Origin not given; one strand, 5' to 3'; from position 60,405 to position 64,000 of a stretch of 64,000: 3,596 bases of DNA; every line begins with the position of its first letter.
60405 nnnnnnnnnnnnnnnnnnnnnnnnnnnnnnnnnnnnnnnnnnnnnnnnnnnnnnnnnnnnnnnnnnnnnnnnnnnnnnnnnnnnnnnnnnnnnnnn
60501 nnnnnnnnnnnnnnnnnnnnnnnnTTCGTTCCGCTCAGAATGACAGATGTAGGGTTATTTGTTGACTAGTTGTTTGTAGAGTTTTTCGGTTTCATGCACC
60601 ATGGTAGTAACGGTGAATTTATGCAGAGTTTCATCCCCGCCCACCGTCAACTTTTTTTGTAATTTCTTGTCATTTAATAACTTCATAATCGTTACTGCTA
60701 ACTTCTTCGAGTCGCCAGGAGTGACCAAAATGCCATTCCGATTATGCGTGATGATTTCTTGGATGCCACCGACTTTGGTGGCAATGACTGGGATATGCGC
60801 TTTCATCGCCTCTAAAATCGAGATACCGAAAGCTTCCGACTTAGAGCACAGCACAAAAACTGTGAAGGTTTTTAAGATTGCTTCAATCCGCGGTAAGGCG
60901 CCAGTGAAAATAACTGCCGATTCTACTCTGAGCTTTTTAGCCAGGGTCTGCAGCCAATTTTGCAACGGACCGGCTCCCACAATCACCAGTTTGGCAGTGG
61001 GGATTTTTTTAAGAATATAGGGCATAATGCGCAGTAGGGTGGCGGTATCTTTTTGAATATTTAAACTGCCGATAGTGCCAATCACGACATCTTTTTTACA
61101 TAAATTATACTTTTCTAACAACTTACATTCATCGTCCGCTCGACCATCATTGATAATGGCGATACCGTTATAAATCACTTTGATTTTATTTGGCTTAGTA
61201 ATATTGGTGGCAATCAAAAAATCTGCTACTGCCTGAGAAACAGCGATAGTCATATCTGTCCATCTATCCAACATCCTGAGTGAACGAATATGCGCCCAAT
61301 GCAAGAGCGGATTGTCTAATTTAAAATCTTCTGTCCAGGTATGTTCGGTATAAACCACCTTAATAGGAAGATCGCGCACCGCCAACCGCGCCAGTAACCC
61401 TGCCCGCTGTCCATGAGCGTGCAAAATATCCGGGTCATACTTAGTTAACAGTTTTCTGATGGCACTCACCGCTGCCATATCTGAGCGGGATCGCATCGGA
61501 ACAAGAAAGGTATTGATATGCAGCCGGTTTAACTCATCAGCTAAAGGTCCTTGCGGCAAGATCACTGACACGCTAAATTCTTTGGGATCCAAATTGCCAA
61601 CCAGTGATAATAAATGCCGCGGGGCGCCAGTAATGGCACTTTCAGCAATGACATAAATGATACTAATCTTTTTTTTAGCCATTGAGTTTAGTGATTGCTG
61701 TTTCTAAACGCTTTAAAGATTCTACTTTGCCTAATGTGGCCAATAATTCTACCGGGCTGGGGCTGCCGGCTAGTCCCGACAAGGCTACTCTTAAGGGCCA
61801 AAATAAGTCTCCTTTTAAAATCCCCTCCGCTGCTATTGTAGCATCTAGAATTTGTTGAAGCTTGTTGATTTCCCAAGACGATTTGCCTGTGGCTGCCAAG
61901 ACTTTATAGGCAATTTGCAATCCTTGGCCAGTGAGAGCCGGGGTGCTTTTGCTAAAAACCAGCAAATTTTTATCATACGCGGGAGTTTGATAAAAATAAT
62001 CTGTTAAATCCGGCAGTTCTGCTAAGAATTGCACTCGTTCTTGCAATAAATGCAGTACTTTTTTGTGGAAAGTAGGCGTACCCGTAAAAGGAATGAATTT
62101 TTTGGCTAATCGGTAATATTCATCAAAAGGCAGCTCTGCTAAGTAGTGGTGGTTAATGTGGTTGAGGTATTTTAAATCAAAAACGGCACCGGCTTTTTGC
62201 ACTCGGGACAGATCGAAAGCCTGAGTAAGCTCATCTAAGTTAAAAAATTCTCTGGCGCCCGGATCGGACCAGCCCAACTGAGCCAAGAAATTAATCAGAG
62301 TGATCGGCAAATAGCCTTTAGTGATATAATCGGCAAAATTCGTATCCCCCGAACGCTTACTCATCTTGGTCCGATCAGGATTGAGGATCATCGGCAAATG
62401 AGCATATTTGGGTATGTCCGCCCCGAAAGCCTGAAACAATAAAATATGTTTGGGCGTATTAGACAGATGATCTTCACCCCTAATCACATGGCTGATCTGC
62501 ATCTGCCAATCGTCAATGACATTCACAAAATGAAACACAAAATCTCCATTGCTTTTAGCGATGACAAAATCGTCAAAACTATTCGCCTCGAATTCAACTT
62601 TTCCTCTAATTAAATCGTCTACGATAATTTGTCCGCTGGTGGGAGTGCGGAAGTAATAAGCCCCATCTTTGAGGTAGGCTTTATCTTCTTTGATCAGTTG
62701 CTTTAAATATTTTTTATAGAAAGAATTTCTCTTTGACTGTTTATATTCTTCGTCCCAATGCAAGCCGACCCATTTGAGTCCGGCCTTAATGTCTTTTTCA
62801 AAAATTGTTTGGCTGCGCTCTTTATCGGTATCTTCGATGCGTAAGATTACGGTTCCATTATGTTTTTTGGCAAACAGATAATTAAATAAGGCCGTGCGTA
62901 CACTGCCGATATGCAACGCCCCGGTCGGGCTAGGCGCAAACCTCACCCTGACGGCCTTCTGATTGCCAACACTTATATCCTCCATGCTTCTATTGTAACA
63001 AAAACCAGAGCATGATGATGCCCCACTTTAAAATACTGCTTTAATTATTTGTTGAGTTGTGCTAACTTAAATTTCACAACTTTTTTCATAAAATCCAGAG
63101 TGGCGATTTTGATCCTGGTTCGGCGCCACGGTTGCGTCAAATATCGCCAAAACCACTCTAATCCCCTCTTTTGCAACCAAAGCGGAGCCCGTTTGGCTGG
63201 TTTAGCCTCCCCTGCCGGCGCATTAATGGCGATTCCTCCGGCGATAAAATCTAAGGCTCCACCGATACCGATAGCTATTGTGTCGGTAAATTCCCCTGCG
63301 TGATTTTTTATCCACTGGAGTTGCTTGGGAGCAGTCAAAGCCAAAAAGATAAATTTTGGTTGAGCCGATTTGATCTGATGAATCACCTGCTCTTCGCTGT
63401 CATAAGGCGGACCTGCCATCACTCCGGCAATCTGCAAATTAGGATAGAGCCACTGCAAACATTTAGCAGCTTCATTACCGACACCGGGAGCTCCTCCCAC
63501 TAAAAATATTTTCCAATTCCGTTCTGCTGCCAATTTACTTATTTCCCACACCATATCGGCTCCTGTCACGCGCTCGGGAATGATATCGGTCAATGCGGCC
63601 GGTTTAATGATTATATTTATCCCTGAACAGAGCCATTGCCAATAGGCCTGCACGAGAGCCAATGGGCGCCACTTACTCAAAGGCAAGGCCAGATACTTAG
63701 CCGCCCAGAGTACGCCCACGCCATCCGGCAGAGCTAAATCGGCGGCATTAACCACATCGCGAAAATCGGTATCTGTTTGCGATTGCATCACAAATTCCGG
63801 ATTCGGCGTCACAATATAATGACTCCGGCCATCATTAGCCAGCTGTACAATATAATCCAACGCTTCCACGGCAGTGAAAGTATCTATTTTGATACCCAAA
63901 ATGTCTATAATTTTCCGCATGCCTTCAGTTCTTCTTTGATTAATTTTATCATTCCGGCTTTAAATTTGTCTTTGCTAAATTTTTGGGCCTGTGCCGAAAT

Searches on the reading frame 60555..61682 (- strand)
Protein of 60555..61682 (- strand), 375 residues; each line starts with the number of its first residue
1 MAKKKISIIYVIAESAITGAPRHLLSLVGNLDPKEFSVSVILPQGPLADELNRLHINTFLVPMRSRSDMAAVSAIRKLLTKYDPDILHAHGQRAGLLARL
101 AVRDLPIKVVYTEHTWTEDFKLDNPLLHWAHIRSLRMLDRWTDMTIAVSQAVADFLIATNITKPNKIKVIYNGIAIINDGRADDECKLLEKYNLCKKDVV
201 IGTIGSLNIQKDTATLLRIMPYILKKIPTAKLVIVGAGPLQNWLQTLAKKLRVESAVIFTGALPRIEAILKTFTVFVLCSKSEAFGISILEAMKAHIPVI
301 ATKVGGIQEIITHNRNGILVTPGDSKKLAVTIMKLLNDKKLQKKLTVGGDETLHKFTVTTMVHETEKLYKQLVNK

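Call 43: search_protein_families(library=pfam, proteins=[window:60555-61682:-], max_evalue=0.001)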
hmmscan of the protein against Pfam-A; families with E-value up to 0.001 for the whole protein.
window:60555-61682:- (375 aa): 6 families
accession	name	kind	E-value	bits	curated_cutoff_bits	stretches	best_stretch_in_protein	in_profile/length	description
PF00534.26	Glycos_transf_1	-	2.1e-39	135.2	26.4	1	190-346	7-166/172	Glycosyl transferases group 1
PF13692.12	Glyco_trans_1_4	-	4.1e-35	121.6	27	1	200-338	3-142/142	Glycosyl transferases group 1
PF13439.12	Glyco_transf_4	-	4.5e-28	98.8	28.5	1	18-174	2-166/170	Glycosyltransferase Family 4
PF13579.12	Glyco_trans_4_4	-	1.9e-18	67.8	29.7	1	18-173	1-158/158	Glycosyl transferase 4-like domain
PF13477.12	Glyco_trans_4_2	-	4.8e-08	33.7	23.4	1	23-115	12-108/139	Glycosyl transferase 4-like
PF20706.3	GT4-conflict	-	1.6e-06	27.9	26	1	211-314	212-323/385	Family 4 Glycosyltransferase in conflict systems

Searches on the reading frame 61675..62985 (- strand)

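Call 43: search_protein_families(library=pfam, proteins=[window:61675-62985:-], max_evalue=0.001)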
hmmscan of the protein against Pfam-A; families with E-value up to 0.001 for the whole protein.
window:61675-62985:- (436 aa): 2 families
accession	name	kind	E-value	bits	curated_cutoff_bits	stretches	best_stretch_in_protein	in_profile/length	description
PF00749.27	tRNA-synt_1c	-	1e-83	281.3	23.4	2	112-275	148-313/314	tRNA synthetases class I (E and Q), catalytic domain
PF19269.4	Anticodon_2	-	5.3e-27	95.4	23.6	1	292-431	1-141/141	Anticodon binding domain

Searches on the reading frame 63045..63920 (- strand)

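Call 43: search_protein_families(library=pfam, proteins=[window:63045-63920:-], max_evalue=0.001)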
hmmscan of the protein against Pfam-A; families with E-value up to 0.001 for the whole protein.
window:63045-63920:- (291 aa): 1 family
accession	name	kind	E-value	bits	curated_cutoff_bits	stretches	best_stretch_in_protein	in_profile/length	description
PF03808.19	Glyco_tran_WecG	-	2.2e-42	145.2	27.4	1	103-269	11-166/168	Glycosyl transferase WecG/TagA/CpsF family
